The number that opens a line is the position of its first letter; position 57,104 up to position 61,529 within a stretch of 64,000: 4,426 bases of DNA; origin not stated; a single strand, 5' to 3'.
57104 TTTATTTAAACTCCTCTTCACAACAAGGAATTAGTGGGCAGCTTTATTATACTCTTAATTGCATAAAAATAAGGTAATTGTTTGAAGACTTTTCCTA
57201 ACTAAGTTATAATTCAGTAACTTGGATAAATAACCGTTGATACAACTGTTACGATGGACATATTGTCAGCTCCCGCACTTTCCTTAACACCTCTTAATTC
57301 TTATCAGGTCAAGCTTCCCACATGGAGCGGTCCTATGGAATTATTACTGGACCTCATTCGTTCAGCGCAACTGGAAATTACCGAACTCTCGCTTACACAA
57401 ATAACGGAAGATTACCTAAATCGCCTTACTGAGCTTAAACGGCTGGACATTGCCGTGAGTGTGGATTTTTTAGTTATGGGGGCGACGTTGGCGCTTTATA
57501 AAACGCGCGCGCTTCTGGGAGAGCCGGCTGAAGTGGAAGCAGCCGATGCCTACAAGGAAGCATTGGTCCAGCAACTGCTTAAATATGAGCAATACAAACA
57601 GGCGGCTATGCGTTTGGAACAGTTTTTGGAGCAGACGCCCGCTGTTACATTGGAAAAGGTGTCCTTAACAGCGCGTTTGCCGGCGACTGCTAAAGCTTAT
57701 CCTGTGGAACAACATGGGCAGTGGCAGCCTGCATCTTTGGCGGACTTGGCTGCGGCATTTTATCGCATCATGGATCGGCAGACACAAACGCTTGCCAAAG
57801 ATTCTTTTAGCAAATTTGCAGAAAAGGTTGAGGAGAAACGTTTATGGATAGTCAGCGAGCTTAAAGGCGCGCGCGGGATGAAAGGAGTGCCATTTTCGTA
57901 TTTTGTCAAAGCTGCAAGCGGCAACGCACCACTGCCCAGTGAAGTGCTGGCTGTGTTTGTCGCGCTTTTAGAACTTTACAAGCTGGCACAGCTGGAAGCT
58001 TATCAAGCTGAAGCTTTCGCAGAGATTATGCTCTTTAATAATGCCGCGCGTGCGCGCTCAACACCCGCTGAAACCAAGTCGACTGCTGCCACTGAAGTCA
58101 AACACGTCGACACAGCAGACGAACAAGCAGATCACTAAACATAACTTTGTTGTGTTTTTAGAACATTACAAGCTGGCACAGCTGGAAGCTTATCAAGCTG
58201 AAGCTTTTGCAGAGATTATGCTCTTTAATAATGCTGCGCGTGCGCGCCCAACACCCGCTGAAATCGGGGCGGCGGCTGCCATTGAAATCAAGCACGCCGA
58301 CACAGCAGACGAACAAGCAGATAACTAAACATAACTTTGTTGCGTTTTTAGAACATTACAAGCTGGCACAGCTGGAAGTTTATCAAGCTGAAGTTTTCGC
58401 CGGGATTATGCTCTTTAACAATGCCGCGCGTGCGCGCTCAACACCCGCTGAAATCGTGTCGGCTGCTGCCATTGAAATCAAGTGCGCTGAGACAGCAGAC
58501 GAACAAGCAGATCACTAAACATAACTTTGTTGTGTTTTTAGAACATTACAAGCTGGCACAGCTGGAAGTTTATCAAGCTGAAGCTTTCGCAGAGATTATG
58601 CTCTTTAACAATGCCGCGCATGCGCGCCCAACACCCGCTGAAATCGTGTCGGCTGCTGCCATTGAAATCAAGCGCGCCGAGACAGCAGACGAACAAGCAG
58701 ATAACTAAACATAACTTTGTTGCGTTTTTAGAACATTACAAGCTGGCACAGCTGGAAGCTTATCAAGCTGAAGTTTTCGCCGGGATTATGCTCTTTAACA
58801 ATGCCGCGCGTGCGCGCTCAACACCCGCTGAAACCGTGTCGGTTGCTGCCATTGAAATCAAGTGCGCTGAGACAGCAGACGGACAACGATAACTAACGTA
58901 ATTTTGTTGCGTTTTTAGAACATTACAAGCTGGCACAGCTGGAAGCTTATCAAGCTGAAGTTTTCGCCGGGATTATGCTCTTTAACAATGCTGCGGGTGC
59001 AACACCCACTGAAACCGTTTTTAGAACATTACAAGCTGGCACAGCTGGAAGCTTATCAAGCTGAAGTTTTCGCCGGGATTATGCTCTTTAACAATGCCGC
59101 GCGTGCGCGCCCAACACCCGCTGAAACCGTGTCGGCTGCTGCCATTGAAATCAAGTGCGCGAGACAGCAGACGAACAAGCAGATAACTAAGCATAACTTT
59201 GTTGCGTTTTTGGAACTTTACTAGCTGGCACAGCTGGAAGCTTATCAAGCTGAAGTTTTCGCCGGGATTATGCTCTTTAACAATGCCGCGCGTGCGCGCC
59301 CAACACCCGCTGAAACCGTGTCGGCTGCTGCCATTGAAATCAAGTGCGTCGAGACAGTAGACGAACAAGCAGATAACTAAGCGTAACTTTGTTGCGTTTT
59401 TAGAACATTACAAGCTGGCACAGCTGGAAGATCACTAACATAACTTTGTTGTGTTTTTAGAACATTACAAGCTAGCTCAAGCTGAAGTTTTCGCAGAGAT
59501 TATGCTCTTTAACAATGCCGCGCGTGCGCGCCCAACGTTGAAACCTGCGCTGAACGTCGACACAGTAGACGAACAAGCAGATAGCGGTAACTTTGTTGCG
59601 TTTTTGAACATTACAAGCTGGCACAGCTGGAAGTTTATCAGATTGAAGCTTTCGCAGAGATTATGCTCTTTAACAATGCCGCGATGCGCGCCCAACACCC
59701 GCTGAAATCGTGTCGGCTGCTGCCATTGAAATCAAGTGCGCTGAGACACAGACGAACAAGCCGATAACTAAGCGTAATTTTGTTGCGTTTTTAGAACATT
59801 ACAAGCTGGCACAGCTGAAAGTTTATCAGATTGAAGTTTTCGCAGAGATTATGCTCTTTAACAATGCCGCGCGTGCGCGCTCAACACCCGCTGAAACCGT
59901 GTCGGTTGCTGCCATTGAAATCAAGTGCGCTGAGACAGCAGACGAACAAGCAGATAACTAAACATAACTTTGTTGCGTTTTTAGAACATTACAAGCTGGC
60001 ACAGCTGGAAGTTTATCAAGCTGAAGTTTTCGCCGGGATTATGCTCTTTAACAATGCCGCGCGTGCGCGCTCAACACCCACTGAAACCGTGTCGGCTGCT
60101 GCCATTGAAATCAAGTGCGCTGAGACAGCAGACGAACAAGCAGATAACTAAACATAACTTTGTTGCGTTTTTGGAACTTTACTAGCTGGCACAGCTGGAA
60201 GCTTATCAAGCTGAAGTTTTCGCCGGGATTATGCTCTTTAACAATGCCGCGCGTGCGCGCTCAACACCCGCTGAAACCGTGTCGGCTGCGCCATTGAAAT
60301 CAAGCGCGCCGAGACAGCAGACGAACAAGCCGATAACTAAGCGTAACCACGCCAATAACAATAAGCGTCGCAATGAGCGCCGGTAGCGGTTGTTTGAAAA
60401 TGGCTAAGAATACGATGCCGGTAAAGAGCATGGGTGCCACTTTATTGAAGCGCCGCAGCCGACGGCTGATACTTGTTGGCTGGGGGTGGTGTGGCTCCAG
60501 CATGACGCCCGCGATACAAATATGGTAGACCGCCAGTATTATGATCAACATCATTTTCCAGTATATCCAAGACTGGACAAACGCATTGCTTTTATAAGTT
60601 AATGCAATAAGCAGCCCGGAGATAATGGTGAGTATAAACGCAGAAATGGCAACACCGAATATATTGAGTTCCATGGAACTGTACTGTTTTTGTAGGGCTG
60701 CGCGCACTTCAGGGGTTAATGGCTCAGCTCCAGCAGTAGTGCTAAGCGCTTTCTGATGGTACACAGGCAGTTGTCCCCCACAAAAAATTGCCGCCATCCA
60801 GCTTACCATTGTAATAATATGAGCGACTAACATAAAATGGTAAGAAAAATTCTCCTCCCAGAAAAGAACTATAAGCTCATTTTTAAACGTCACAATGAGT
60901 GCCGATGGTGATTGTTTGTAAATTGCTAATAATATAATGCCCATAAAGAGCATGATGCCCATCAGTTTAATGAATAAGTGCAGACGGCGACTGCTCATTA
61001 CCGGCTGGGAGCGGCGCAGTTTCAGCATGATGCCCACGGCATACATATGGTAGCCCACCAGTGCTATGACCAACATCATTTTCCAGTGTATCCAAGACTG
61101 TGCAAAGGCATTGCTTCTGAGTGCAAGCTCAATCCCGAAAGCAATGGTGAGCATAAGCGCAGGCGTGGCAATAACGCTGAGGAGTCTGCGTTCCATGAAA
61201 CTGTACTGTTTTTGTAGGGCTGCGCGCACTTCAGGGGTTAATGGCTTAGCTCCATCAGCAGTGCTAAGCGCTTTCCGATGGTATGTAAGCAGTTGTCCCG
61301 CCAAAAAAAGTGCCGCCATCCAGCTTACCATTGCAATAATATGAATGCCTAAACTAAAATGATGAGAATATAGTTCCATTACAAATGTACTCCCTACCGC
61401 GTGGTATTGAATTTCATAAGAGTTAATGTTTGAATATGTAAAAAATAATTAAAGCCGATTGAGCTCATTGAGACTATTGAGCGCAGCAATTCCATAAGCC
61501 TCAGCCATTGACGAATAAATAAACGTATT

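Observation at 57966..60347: A ~2.4-kb array of ~190-bp units copies the overlapping 3' ends of the convergent scpA and hemJ genes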

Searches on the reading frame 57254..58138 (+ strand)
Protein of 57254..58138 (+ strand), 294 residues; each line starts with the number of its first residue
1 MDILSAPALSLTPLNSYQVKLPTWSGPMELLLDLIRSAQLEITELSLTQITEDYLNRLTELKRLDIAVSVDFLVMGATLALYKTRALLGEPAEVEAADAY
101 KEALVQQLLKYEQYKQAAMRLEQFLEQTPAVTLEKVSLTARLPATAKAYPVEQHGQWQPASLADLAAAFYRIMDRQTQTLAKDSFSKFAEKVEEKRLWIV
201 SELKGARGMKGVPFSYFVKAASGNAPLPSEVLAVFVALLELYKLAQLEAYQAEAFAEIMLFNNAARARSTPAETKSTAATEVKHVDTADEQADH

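Call 8: search_protein_families(library=pfam, proteins=[window:57254-58138:+])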
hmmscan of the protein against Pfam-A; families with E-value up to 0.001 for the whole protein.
window:57254-58138:+ (294 aa): 1 family
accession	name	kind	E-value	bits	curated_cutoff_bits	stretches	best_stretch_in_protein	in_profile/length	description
PF02616.19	SMC_ScpA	-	9.3e-19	68.8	24.6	1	34-258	1-227/232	Segregation and condensation protein ScpA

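Call 11: find_encoding_contigs(protein=window:57254-58138:+, flank=10000, max_places=10)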
Protein window:57254-58138:+ (294 aa): no gene with exactly this product is on record in the collection.

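Call 12: find_homologous_proteins(query=window:57254-58138:+)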
Query window:57254-58138:+ (294 aa): 25 proteins with E <= 0.001 among 4288 candidates.
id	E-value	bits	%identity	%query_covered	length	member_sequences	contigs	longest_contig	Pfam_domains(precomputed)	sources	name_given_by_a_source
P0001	9.5e-161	551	100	91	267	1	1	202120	PF02616.20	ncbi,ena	-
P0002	1.2e-62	230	46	90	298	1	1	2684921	PF02616.20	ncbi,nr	ncbi:hypothetical protein COTS27_01062 [Spirochaetota bacterium]|nr:hypothetical protein COTS27_0106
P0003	4.5e-23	100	34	83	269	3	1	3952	PF02616.20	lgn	-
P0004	3.6e-22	97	32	85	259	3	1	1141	PF02616.20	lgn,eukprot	eukprot:XP_019926530.1 PREDICTED: uncharacterized protein LOC109619852 [Crassostrea gigas]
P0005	1.3e-20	92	32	85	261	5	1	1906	PF02616.20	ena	-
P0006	3.6e-20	91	32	84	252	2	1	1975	PF02616.20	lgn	-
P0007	1.2e-18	86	30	84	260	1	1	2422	PF02616.20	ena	-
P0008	2.5e-17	82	31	84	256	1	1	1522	PF02616.20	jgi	jgi:segregation and condensation protein A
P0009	1.7e-13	69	41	36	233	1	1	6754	PF02616.20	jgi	-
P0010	1.7e-13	69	27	83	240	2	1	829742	PF02616.20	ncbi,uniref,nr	ncbi:segregation and condensation protein A [Peptoniphilus mikwangii]|uniref:segregation and condens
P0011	4.9e-13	67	31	83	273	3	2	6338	PF02616.20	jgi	jgi:segregation and condensation protein A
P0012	1.1e-12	66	30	83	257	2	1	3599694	PF02616.20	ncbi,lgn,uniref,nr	ncbi:segregation and condensation protein A [Caldinitratiruptor microaerophilus]|uniref:Segregation 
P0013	5.6e-12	64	28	83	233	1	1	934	PF02616.20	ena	-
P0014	8.2e-12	63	32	84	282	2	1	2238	PF02616.20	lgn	-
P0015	1.5e-11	63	30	84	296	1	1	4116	PF02616.20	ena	-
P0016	1.8e-11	62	29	84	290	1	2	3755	PF02616.20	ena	-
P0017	1.8e-11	62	39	38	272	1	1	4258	PF02616.20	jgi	jgi:segregation and condensation protein A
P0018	6.2e-11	61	30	84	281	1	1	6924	PF02616.20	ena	-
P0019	2.6e-10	59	35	37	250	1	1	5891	PF02616.20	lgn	-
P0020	2.7e-10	58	31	84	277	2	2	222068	PF02616.20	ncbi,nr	ncbi:MAG: ScpA family protein [Comamonadaceae bacterium]|nr:segregation/condensation protein A [Burk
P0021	7.5e-10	57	30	85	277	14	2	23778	PF02616.20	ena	-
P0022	1.7e-9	56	41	35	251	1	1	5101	PF02616.20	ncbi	-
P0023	1.9e-9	56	30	86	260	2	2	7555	PF02616.20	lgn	-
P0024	5.3e-7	48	26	82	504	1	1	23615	PF02616.20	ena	-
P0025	6.6e-7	47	26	82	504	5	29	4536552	PF02616.20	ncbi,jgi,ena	jgi:segregation and condensation protein A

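Call 13: find_encoding_contigs(protein=P0001, flank=10000, max_places=10)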
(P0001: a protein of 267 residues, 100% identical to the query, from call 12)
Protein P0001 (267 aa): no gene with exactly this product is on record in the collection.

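Call 14: find_encoding_contigs(protein=P0002, flank=10000, max_places=5)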
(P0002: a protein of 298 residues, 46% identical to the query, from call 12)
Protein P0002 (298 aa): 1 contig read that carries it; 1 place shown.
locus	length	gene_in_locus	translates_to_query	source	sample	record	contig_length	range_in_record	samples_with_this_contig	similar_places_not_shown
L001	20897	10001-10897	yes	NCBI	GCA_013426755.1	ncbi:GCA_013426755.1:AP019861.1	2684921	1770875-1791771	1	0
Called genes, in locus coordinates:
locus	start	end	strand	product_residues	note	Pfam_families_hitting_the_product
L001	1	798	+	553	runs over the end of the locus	-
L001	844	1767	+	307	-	PF03740:PdxJ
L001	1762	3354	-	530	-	PF03102:NeuB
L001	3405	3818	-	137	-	PF04241:DUF423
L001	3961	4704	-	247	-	PF13085:Fer2_3, PF12838:Fer4_7, PF13183:Fer4_8 (weak)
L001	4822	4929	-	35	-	-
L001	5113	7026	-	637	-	PF00890:FAD_binding_2, PF01266:DAO (faint), PF02910:Succ_DH_flav_C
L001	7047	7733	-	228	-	-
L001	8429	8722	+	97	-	-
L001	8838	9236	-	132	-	PF02142:MGS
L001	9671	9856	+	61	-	-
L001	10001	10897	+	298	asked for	PF02616:SMC_ScpA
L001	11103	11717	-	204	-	PF03653:UPF0093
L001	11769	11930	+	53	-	-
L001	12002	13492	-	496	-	PF01134:GIDA (faint), PF03486:HI0933_like (faint), PF07992:Pyr_redox_2, PF13738:Pyr_redox_3 (weak), PF00070:Pyr_redox, PF02852:Pyr_redox_dim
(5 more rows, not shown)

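Call 17: list_cluster_members(proteins=[P0001])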
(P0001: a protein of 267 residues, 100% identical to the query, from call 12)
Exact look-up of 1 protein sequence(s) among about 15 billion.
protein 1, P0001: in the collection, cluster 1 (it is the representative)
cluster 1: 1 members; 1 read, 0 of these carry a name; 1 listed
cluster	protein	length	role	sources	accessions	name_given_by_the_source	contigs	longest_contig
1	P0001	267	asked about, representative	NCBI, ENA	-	-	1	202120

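Call 21: find_related_loci(query=A2, collection=genome_contigs, flank=10000)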
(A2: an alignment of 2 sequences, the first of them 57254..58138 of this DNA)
Query A2 (294 aa) in genome_contigs; peptide patterns used: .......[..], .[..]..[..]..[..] (x = any residue, [..] = any of these).
235 stretches matched a pattern; 8 encode a relative of the query (tblastn E <= 1e-3); 8 distinct loci.
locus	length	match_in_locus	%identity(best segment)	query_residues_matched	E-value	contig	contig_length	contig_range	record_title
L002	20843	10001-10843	46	13-277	2e-74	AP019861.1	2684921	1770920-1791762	Spirochaetes bacterium COTS27 DNA, nearly complete genome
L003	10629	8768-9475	34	16-260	7e-21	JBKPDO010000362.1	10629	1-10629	MAG: bacterium isolate GB_EKS_MAG_00022 GB_EKS_000000786073, whole genome shotgun sequence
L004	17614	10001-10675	29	15-260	4e-17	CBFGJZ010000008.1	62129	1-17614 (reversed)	MAG: candidate division WOR-3 bacterium isolate SZTDM_202302_bins_70.1 genome assembly, contig: NODE_8_length_62129_cov_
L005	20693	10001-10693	25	12-260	9e-16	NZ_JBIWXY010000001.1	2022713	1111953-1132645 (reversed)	Methylobacillus methanolivorans strain 7sh_L NODE_1_length_2022713_cov_228.973875, whole genome shotgun sequence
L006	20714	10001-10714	26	5-260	5e-15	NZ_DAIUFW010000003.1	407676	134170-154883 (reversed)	MAG: Methylobacillus sp. isolate CTOTU46475 NODE_5_length_407676_cov_13.703843, whole genome shotgun sequence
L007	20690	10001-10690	26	13-260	6e-15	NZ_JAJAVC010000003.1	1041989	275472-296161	Methylobacillus arboreus strain VKM B-2590 platanus_K_21_77_3, whole genome shotgun sequence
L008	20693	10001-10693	24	12-260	5e-14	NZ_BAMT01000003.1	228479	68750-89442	Methylobacillus glycogenes JCM 2850, whole genome shotgun sequence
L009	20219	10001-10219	42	16-88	2e-13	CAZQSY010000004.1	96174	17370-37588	MAG TPA_asm: uncultured Candidatus Saccharibacteria bacterium isolate SRP329715_co1_6 genome assembly, contig: NODE_227_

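Call 33: find_related_loci(query=A2, collection=metagenome_contigs, flank=10000)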
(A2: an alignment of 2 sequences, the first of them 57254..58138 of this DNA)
Query A2 (294 aa) in metagenome_contigs; peptide patterns used: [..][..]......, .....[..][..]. (x = any residue, [..] = any of these).
133 stretches matched a pattern, but none encodes a relative of the query by tblastn (E <= 1e-3).

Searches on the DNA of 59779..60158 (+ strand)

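Call 55: search_dna_similar(query=window:59779-60158:+, collection=plasmids, mode=distant)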
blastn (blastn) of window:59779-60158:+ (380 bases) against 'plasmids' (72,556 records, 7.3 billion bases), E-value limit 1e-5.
No match.

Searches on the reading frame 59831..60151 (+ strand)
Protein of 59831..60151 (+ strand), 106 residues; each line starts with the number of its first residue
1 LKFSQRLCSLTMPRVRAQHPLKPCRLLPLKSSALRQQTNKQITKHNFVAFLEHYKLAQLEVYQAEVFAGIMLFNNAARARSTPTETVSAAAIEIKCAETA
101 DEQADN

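Call 56: find_homologous_proteins(query=window:59831-60151:+, max_evalue=0.01)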
Query window:59831-60151:+ (106 aa): 3 proteins with E <= 0.01 among 7 candidates.
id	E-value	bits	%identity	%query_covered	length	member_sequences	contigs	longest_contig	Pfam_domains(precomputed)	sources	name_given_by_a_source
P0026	3.6e-47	176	92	87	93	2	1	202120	-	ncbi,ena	-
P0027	4.8e-45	170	89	90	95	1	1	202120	-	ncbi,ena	-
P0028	7.8e-27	111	63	78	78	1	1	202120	-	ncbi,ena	-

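Call 57: find_encoding_contigs(protein=P0027, flank=10000)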
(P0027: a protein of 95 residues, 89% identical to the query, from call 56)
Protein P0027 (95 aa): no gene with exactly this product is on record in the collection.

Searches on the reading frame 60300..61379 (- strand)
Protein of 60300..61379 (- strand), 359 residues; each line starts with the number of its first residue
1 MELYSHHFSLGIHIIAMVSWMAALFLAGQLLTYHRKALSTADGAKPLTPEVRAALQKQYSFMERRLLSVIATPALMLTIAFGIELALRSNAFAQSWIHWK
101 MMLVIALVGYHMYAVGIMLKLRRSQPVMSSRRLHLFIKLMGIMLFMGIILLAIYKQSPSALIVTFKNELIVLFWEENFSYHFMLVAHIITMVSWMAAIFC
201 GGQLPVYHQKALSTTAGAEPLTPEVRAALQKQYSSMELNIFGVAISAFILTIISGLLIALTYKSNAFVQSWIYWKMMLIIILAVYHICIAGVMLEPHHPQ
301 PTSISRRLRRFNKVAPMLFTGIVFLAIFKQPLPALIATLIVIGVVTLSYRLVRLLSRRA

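Call 8: search_protein_families(library=pfam, proteins=[window:60300-61379:-])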
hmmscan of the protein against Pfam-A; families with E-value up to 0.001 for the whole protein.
window:60300-61379:- (359 aa): 2 families
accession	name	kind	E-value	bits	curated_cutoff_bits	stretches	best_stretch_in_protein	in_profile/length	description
PF03653.18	UPF0093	-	2.4e-37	128.9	34.2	2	10-156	9-145/146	Uncharacterised protein family (UPF0093)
PF05425.18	CopD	-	0.00015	22.6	32.1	1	242-327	9-103/105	Copper resistance protein D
